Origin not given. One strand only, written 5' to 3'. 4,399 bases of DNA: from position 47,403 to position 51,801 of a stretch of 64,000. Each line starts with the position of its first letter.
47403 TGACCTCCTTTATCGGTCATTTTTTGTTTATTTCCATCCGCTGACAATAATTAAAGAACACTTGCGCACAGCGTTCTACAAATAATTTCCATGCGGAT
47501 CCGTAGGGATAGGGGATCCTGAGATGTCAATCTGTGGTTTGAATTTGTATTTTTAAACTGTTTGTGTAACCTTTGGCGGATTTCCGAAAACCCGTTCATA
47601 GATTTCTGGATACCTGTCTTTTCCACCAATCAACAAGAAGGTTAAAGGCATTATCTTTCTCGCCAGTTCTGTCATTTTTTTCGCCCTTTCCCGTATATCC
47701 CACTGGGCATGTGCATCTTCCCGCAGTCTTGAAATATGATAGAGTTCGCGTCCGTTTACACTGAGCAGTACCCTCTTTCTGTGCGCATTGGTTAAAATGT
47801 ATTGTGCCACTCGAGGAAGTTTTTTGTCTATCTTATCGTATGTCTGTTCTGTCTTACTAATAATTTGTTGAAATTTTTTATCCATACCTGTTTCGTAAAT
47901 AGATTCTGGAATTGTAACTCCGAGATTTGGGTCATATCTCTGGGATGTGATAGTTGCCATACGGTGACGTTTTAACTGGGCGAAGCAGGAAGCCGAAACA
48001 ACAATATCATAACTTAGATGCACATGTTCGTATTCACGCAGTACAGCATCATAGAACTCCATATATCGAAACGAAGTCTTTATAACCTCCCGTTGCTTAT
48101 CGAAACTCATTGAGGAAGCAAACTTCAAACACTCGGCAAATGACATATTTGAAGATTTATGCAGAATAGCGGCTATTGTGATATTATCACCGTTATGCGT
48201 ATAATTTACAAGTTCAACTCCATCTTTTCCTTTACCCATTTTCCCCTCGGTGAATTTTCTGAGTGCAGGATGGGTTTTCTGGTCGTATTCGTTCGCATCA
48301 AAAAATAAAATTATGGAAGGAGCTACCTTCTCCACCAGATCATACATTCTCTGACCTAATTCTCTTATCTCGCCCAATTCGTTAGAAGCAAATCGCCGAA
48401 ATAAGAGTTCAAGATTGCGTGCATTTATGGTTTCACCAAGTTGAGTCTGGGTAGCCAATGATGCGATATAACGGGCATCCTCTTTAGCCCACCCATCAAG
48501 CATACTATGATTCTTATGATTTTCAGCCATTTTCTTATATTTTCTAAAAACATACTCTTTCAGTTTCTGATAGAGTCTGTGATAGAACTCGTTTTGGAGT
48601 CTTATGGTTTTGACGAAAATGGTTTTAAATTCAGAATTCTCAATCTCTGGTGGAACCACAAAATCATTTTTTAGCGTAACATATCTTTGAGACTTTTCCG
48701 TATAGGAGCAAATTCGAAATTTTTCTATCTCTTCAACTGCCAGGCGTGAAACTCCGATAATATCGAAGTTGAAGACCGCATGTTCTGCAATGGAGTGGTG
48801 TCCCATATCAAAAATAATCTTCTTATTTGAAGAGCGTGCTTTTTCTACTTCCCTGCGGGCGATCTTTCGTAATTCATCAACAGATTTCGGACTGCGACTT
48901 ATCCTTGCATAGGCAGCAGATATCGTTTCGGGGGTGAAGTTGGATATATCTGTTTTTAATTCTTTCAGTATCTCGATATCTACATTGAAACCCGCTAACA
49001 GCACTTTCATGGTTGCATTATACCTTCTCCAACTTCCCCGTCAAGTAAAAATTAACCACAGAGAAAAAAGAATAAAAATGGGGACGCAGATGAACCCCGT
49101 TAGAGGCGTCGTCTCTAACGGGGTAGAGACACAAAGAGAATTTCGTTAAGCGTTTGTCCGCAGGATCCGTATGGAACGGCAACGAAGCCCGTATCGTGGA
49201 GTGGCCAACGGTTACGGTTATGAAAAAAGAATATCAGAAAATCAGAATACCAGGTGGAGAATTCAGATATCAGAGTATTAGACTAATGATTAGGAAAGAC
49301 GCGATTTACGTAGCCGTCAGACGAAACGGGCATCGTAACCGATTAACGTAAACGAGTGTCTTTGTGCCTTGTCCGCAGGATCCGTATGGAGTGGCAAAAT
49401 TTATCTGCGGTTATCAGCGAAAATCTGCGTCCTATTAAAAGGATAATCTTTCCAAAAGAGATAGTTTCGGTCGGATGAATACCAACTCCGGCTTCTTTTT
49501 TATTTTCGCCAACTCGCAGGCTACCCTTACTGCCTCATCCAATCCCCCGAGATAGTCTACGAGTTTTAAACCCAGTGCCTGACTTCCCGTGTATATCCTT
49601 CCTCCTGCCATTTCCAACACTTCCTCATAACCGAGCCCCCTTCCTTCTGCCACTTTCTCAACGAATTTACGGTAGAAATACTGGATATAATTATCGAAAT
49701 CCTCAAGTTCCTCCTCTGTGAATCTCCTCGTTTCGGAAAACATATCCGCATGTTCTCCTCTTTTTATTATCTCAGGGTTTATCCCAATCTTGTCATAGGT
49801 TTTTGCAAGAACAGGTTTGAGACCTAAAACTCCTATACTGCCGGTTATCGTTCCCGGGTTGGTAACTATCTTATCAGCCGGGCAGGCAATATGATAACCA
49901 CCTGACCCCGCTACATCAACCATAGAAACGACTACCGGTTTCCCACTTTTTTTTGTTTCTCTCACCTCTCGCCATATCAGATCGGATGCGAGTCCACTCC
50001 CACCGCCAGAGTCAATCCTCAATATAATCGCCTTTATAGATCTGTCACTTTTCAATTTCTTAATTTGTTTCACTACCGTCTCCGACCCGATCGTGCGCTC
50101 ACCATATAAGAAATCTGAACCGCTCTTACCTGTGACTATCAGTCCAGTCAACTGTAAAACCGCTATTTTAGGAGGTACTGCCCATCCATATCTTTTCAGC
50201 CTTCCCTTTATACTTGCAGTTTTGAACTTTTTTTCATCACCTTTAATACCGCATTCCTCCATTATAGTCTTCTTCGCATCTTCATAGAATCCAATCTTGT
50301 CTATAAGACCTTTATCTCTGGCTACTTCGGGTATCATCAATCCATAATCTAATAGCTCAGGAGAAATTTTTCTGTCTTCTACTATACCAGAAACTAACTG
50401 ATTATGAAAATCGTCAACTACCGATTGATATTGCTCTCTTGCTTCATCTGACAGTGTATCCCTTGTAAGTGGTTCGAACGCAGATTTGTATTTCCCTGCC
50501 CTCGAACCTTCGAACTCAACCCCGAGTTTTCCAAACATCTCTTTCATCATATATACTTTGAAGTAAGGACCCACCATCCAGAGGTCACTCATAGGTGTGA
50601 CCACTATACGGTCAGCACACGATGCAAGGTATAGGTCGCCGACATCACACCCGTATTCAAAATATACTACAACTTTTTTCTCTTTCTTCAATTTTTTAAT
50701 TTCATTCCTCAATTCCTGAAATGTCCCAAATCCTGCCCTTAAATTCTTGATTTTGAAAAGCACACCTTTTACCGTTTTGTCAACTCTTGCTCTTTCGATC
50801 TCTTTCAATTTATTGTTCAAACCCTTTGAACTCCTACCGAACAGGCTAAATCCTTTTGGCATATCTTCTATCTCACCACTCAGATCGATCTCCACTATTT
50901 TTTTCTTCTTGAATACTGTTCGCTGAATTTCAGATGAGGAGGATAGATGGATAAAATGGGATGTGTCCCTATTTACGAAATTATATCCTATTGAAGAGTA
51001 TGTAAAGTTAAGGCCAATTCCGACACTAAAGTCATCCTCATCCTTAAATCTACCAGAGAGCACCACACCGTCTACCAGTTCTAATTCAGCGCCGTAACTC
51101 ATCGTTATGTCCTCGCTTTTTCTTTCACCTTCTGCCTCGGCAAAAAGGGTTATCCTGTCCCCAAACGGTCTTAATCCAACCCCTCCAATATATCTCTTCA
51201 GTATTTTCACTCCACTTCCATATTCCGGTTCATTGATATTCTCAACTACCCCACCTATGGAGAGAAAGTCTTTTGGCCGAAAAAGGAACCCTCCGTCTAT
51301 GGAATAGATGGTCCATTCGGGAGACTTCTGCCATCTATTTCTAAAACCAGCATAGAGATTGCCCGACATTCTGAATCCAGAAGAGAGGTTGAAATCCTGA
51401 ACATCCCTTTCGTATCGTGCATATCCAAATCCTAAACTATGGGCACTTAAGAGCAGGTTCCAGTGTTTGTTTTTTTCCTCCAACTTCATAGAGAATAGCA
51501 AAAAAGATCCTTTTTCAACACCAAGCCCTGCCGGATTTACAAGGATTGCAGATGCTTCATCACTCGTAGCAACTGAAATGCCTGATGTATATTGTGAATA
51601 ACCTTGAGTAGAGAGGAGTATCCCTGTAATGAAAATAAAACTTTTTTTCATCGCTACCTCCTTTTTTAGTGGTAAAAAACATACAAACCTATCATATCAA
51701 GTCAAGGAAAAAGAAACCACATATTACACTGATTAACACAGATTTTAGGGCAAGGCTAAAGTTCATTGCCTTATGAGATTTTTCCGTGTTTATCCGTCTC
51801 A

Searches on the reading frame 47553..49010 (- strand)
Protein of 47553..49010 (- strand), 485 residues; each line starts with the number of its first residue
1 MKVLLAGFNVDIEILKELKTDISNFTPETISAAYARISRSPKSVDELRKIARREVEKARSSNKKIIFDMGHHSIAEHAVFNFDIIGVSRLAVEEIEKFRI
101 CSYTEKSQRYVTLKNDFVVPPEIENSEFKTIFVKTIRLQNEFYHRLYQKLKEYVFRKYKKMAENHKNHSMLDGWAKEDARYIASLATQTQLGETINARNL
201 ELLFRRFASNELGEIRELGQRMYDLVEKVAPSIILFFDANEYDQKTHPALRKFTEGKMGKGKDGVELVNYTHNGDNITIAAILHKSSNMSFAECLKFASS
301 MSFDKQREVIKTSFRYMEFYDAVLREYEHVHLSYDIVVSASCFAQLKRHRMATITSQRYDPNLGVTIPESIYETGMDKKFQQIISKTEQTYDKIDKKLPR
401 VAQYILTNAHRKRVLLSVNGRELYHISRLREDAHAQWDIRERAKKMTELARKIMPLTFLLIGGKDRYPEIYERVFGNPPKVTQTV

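Call 41: search_protein_families(library=pfam, proteins=[window:47553-49010:-], max_evalue=0.01)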
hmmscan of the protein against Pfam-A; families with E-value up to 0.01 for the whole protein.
window:47553-49010:- (485 aa): 1 family
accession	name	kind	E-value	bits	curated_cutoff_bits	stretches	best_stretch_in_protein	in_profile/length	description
PF02511.20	Thy1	-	7.9e-68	228.4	24.8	2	26-232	8-191/191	Thymidylate synthase complementing protein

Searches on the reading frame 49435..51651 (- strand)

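Call 41: search_protein_families(library=pfam, proteins=[window:49435-51651:-], max_evalue=0.01)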
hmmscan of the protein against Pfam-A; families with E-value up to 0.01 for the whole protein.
window:49435-51651:- (738 aa): 2 families
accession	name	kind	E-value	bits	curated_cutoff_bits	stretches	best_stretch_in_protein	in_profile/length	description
PF01343.23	Peptidase_S49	-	5.6e-68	228.2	24.9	2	566-717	2-153/154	Peptidase family S49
PF01972.22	SDH_protease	-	0.0021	17.6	31.3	1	523-606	78-155/286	ClpP-like SDH-type serine proteinase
